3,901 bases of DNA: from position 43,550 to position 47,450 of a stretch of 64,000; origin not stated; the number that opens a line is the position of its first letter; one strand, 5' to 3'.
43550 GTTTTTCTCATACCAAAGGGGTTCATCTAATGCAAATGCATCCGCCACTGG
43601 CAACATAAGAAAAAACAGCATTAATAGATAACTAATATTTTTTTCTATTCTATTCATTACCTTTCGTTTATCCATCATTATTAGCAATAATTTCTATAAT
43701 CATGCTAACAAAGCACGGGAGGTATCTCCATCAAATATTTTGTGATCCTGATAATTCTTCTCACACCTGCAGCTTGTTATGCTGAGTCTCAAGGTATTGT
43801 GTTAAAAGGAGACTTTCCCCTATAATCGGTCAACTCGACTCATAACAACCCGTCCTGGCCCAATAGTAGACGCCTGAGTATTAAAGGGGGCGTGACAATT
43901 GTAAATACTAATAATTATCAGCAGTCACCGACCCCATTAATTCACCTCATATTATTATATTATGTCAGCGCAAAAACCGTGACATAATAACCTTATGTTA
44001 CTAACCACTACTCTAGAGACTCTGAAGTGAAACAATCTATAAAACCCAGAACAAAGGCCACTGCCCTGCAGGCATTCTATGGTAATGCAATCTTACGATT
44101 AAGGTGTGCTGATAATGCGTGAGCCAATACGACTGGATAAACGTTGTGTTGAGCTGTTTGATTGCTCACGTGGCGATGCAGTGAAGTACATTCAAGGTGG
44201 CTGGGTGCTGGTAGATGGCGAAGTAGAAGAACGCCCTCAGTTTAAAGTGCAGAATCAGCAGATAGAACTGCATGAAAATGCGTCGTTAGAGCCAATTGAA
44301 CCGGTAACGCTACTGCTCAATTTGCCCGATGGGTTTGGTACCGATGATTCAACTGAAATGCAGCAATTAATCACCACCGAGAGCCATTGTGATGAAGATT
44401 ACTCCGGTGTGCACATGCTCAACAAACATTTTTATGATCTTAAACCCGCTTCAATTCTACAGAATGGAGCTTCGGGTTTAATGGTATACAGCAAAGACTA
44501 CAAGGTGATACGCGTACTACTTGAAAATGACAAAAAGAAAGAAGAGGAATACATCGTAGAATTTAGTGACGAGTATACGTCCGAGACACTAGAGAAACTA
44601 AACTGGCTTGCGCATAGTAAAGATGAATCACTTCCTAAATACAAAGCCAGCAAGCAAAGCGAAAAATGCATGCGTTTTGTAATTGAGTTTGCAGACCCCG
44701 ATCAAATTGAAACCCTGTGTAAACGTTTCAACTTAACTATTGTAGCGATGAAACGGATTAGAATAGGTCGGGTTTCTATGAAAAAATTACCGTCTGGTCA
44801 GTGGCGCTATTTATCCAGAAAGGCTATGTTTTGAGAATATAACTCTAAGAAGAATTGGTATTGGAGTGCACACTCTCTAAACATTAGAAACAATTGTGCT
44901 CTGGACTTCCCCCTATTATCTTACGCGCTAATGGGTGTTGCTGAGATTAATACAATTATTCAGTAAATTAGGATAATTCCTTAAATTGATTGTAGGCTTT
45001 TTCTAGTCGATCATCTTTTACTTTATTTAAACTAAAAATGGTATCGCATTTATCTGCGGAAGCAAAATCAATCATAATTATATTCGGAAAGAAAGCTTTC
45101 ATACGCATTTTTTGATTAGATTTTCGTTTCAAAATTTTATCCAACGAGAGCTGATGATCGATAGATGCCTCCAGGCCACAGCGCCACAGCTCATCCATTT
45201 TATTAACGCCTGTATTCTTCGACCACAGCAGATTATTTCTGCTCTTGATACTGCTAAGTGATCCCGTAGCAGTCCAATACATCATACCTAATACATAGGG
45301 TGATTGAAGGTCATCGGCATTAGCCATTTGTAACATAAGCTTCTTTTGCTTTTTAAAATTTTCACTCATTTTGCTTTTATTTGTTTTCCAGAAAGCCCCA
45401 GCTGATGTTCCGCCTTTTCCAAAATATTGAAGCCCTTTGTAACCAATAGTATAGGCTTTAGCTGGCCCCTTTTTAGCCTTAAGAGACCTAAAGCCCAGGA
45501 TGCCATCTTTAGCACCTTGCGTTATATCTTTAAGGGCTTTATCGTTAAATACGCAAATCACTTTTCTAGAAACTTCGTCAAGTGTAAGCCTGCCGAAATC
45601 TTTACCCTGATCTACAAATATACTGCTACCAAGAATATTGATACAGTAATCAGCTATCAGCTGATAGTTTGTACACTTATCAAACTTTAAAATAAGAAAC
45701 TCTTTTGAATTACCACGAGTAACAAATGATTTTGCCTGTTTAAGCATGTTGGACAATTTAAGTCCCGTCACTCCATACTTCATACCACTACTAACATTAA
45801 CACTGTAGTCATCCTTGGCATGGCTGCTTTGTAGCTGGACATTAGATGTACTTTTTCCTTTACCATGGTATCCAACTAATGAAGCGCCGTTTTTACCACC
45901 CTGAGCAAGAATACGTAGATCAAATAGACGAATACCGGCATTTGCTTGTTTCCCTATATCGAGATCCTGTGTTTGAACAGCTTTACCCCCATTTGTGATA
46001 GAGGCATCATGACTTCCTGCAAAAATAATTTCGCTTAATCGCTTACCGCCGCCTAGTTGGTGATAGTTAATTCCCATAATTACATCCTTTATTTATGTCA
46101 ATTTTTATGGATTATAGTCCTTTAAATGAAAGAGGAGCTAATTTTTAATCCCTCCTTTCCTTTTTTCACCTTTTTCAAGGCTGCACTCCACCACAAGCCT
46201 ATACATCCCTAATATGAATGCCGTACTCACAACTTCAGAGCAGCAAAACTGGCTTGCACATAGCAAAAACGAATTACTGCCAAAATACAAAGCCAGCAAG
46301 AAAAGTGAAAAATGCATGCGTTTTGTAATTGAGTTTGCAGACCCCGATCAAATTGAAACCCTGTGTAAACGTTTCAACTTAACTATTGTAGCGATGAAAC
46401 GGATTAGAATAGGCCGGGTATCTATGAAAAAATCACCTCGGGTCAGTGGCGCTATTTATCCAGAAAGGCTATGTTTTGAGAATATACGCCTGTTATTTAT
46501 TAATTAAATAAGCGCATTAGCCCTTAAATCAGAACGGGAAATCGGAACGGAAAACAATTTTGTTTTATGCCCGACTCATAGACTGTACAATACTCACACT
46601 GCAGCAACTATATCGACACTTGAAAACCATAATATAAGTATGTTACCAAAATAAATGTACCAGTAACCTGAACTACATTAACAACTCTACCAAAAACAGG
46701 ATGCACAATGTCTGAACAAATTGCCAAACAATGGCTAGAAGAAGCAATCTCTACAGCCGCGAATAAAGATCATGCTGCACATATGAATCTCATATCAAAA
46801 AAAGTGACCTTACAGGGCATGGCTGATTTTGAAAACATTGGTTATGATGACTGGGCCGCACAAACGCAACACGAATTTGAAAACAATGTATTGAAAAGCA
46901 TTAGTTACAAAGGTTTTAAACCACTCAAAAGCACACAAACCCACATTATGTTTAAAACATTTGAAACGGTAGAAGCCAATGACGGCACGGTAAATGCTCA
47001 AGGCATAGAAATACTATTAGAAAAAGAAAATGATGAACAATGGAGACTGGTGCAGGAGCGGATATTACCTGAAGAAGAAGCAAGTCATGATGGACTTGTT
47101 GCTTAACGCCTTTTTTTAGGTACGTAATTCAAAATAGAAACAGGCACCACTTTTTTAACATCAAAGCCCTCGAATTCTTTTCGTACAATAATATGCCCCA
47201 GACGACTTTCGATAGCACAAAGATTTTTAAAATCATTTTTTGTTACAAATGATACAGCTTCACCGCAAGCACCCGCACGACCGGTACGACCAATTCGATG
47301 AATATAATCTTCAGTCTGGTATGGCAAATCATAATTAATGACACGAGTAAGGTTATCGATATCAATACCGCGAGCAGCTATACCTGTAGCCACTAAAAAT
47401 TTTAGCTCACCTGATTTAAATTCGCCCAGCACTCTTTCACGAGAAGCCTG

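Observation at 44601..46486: PI-PLC-like gene bracketed by ~240-bp near-identical direct repeats derived from the 3' end of the neighbouring gene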

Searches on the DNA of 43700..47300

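Call 65: search_rna_families(source=window, start=43700, end=47300, threshold=evalue, max_evalue=1)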
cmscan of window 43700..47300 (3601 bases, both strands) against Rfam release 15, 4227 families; matches with E-value up to 1: 0.
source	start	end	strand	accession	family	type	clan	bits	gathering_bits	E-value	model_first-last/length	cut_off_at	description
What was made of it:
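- No Rfam or attC-like structure was found (call 65).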
